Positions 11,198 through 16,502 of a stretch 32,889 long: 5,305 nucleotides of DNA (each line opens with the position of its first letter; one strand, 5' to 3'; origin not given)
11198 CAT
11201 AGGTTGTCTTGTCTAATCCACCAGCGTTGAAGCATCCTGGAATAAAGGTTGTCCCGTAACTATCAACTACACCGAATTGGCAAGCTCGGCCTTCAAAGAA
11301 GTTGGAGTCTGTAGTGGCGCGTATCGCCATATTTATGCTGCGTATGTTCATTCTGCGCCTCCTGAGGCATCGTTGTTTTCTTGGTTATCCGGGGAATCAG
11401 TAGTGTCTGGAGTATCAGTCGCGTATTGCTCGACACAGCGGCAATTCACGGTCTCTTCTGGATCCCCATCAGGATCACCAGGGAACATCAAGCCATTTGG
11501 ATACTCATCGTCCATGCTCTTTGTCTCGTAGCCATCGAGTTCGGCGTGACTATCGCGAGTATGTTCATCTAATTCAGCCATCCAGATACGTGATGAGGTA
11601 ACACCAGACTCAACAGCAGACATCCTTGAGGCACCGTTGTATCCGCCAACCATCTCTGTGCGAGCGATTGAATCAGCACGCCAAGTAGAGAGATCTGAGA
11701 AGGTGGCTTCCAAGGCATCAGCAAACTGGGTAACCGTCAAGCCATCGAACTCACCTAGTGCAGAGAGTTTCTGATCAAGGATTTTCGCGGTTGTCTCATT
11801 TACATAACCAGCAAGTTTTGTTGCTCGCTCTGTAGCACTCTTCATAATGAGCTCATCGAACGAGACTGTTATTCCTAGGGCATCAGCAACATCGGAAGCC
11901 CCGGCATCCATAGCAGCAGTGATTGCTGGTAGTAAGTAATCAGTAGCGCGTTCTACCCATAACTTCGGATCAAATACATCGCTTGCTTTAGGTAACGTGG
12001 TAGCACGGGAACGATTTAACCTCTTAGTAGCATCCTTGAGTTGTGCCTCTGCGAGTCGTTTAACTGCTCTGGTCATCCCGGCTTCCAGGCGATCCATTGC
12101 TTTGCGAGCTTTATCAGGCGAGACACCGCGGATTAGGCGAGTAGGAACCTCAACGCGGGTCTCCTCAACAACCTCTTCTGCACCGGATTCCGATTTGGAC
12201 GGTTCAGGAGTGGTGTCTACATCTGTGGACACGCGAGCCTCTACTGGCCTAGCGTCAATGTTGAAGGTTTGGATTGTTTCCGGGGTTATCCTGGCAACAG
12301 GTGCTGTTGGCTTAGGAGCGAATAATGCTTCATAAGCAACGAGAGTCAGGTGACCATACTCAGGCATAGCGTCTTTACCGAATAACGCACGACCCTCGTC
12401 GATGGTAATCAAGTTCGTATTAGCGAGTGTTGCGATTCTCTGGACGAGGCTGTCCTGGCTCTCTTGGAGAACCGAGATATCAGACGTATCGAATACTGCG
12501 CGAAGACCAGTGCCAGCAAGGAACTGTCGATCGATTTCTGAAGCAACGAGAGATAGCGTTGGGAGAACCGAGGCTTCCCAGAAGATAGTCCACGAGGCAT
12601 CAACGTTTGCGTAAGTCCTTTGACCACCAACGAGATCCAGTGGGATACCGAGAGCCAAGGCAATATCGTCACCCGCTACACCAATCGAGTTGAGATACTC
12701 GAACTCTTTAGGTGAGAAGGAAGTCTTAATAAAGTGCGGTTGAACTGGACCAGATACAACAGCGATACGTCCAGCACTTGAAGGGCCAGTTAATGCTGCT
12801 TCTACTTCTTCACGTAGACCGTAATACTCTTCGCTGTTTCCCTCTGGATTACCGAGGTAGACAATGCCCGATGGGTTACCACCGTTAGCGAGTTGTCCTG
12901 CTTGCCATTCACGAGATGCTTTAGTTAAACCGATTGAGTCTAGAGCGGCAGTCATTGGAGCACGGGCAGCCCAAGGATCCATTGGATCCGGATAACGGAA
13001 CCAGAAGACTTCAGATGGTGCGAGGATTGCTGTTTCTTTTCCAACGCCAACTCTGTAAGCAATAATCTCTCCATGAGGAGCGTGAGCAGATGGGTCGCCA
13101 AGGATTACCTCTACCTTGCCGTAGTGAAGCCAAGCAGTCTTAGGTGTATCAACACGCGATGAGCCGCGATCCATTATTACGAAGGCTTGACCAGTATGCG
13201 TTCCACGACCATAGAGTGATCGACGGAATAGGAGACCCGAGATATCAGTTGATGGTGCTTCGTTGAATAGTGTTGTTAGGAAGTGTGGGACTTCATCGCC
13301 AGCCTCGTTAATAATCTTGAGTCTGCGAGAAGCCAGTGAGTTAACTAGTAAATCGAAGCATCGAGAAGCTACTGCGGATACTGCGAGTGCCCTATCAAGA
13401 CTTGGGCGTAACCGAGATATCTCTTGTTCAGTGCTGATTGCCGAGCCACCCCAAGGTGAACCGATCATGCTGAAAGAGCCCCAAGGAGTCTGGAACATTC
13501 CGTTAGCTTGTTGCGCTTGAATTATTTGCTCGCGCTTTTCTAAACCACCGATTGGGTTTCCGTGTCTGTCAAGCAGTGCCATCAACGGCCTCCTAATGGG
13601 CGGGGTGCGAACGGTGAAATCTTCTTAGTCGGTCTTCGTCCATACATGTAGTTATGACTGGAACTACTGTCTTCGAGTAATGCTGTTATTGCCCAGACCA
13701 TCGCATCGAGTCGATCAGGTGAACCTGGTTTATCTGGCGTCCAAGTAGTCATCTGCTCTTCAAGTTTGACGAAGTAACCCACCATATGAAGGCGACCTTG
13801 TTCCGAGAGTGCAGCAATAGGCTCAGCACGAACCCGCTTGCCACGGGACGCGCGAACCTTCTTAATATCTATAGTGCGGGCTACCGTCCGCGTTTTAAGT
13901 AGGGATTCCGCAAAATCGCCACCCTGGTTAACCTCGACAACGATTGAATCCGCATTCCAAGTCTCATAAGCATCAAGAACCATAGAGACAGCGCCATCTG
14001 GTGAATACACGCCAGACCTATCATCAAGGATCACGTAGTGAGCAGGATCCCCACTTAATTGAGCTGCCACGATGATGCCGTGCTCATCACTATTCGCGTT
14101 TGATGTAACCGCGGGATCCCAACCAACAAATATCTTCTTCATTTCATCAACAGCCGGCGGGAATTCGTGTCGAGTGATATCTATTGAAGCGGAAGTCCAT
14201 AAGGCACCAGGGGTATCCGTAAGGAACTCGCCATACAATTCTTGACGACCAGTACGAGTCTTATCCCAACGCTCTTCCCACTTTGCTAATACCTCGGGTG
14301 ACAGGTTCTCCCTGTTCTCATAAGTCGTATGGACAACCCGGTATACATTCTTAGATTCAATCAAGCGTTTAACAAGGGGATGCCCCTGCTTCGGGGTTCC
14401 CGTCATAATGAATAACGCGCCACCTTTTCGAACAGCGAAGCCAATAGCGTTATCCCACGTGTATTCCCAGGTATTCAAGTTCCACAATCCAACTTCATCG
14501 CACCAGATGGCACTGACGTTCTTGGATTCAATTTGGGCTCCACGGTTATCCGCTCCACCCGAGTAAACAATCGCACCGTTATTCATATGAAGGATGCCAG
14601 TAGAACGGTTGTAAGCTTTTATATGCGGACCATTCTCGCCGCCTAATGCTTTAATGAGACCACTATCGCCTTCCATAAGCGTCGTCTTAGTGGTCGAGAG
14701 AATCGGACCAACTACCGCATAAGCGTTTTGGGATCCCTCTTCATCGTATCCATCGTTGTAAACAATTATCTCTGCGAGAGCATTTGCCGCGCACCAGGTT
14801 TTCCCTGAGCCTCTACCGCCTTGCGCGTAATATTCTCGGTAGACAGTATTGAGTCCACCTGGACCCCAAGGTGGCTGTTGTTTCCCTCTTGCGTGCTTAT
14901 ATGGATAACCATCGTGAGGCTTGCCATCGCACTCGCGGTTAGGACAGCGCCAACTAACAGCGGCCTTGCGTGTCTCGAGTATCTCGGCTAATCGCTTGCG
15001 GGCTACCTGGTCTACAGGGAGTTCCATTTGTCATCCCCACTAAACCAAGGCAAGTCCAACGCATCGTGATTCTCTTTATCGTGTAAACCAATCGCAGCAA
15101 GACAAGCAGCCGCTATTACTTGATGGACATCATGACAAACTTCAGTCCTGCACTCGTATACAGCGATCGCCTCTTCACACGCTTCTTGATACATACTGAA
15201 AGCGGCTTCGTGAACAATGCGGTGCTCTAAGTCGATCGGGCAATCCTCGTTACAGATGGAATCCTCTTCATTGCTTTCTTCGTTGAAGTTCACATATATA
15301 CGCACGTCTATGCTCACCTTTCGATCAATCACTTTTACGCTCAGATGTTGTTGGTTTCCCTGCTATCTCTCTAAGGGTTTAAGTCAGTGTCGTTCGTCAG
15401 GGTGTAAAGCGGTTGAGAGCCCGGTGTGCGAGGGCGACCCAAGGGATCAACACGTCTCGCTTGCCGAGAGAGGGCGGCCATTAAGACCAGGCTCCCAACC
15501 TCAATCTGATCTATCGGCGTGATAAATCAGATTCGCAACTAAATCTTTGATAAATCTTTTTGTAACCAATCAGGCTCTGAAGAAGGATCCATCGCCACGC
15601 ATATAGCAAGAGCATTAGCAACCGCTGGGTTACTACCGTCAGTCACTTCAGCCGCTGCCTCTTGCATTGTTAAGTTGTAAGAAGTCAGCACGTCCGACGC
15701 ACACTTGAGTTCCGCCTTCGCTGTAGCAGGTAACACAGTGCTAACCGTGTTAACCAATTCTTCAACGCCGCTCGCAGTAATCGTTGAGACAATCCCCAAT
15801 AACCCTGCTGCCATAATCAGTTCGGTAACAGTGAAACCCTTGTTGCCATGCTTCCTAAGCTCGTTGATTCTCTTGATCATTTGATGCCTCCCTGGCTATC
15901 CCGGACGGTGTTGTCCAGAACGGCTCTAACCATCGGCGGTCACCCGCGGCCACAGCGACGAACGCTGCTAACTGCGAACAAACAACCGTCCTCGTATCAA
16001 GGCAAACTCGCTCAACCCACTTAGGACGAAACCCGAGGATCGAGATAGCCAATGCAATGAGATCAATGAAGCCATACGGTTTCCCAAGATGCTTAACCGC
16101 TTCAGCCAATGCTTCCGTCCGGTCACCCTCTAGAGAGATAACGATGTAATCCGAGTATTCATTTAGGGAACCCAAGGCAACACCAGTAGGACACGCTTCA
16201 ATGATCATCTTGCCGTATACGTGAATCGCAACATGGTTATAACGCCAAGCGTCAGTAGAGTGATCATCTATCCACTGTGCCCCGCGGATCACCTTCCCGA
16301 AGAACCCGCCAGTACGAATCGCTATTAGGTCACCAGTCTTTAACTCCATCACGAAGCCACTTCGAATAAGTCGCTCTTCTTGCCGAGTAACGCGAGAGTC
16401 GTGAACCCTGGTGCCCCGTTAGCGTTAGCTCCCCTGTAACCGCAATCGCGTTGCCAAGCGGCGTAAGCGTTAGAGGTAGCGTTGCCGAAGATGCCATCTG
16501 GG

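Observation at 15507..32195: A sigma-28-type -10 element (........) recurs upstream of early genes, the sigma operon, the terL operon and the tRNA-like gene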

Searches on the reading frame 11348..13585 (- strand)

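Call 56: search_protein_families(library=pfam, proteins=[window:11348-13585:-], max_evalue=0.01)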
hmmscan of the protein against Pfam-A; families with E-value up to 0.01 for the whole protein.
window:11348-13585:- (745 aa): 2 families
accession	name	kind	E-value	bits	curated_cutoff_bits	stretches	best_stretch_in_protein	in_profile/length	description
PF04860.17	Phage_portal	-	3.1e-42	145.3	39.1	1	72-402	2-320/321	Phage portal protein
PF04233.19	Phage_Mu_F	-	6.8e-10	40.1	29.6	1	615-718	14-110/112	Phage Mu protein F like protein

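Call 57: search_protein_families(library=phrogs, proteins=[window:11348-13585:-], max_evalue=0.001)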
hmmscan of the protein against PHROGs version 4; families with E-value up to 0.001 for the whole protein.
window:11348-13585:- (745 aa): 12 families
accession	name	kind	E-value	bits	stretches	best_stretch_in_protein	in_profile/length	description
phrog_2662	-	head and packaging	4.6e-72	244.7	1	68-725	65-711/717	portal protein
phrog_12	-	head and packaging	4.4e-41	142.6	1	58-689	82-591/646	portal protein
phrog_2468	-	head and packaging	2.4e-33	116.9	1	491-729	34-279/303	head morphogenesis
phrog_3517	-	head and packaging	5.8e-17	63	1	620-736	218-342/371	head morphogenesis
phrog_859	-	head and packaging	7.3e-16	58.8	1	545-734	111-301/807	portal protein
phrog_595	-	head and packaging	1.3e-13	52.1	1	613-734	198-310/513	head maturation protease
phrog_6577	-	unknown function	2e-11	43.9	1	586-730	102-237/1066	-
phrog_5929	-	head and packaging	7.7e-09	36.2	1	222-412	2-191/228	portal protein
phrog_115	-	head and packaging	1e-08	35.8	1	618-718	224-313/665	minor head protein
phrog_15127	-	head and packaging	7.9e-07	29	1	494-715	13-244/602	head protein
phrog_4728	-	head and packaging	5.6e-06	26.4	1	613-739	197-316/591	head morphogenesis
phrog_324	-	head and packaging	2.4e-05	24.6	1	614-734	216-329/624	head morphogenesis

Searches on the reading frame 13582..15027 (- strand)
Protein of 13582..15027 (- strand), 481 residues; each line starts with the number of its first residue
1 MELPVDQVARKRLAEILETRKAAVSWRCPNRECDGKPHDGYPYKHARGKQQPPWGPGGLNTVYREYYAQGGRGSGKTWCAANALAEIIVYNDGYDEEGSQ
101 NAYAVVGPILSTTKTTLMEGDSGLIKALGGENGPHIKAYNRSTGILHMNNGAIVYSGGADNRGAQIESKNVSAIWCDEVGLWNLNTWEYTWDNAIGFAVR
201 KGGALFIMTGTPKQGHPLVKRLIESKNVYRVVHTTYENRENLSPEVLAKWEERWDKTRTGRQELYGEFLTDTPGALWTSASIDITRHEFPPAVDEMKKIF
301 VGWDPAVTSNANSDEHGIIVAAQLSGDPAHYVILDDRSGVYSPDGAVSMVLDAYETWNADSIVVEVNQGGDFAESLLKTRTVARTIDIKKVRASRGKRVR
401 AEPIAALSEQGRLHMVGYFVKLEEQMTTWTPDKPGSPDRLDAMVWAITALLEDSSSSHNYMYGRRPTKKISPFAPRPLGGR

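Call 8: search_protein_families(library=phrogs, proteins=[window:13582-15027:-], max_evalue=0.001)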
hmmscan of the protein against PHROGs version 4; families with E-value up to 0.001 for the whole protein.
window:13582-15027:- (481 aa): 5 families
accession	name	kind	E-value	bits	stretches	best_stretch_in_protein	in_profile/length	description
phrog_979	-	head and packaging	1.5e-28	100.9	1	232-459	370-608/642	terminase large subunit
phrog_38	-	head and packaging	2e-25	90.6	1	274-462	525-715/760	terminase large subunit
phrog_2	-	head and packaging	1.5e-20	74.6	1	67-454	281-596/807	terminase large subunit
phrog_5573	-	head and packaging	1.9e-07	31.7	1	262-454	50-238/250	terminase large subunit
phrog_20726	-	unknown function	0.00038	21.1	0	304-455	8-178/199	-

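Call 33: find_related_loci(query=window:13582-15027:-, collection=viral_contigs, flank=10000)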
Query window:13582-15027:- (481 aa) in viral_contigs; peptide patterns used: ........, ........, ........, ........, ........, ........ (x = any residue, [..] = any of these).
26 stretches matched a pattern; 21 encode a relative of the query (tblastn E <= 1e-3); 21 distinct loci.
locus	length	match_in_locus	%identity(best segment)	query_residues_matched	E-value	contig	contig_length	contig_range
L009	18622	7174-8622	65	1-480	0e+0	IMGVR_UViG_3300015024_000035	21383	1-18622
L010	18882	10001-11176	43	47-455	2e-81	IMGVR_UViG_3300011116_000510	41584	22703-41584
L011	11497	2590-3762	43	44-461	1e-79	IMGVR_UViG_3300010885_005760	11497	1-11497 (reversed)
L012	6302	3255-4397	40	43-450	5e-75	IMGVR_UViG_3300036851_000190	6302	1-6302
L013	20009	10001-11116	40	70-460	2e-69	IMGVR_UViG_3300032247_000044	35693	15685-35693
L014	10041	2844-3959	38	70-460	3e-68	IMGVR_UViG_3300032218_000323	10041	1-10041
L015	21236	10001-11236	35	26-450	2e-66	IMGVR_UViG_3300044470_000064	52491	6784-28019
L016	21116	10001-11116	38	70-460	1e-65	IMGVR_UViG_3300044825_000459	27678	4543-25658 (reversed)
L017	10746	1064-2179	39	70-460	1e-65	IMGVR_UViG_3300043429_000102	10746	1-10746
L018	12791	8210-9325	39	70-460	1e-65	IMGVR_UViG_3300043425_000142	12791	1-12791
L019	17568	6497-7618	38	66-457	8e-66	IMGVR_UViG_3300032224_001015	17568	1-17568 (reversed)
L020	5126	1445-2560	38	70-460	2e-65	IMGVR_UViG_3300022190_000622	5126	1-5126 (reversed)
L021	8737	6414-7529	38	70-460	7e-65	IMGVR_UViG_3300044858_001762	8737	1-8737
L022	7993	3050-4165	38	70-460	7e-65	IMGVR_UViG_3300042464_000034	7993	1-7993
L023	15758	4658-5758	37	70-450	4e-64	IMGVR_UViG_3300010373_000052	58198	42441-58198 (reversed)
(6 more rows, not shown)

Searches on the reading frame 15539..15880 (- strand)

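Call 8: search_protein_families(library=phrogs, proteins=[window:15539-15880:-], max_evalue=0.001)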
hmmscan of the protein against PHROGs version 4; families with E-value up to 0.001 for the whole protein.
window:15539-15880:- (113 aa): 0 families

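Call 56: search_protein_families(library=pfam, proteins=[window:15539-15880:-], max_evalue=0.01)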
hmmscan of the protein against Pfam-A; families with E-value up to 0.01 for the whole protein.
window:15539-15880:- (113 aa): 1 family
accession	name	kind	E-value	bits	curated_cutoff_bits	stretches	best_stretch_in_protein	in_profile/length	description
PF07963.17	N_methyl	-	0.0026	17.7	21.2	1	12-35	3-26/27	Prokaryotic N-terminal methylation motif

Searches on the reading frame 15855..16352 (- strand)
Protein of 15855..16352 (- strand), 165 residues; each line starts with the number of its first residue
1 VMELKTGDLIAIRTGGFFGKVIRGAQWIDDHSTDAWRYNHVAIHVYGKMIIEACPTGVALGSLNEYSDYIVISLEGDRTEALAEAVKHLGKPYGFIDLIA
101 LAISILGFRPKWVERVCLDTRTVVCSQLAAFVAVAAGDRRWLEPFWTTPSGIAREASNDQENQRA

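Call 56: search_protein_families(library=pfam, proteins=[window:15855-16352:-], max_evalue=0.01)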
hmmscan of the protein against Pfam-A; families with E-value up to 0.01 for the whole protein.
window:15855-16352:- (165 aa): 0 families

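Call 57: search_protein_families(library=phrogs, proteins=[window:15855-16352:-], max_evalue=0.001)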
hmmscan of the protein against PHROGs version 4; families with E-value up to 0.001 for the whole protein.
window:15855-16352:- (165 aa): 1 family
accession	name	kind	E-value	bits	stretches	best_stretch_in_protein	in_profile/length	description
phrog_1128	-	moron, auxiliary metabolic gene and host takeover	1.1e-14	55.5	1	1-136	19-145/381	enoyl-CoA hydratase/carnithine racemase-like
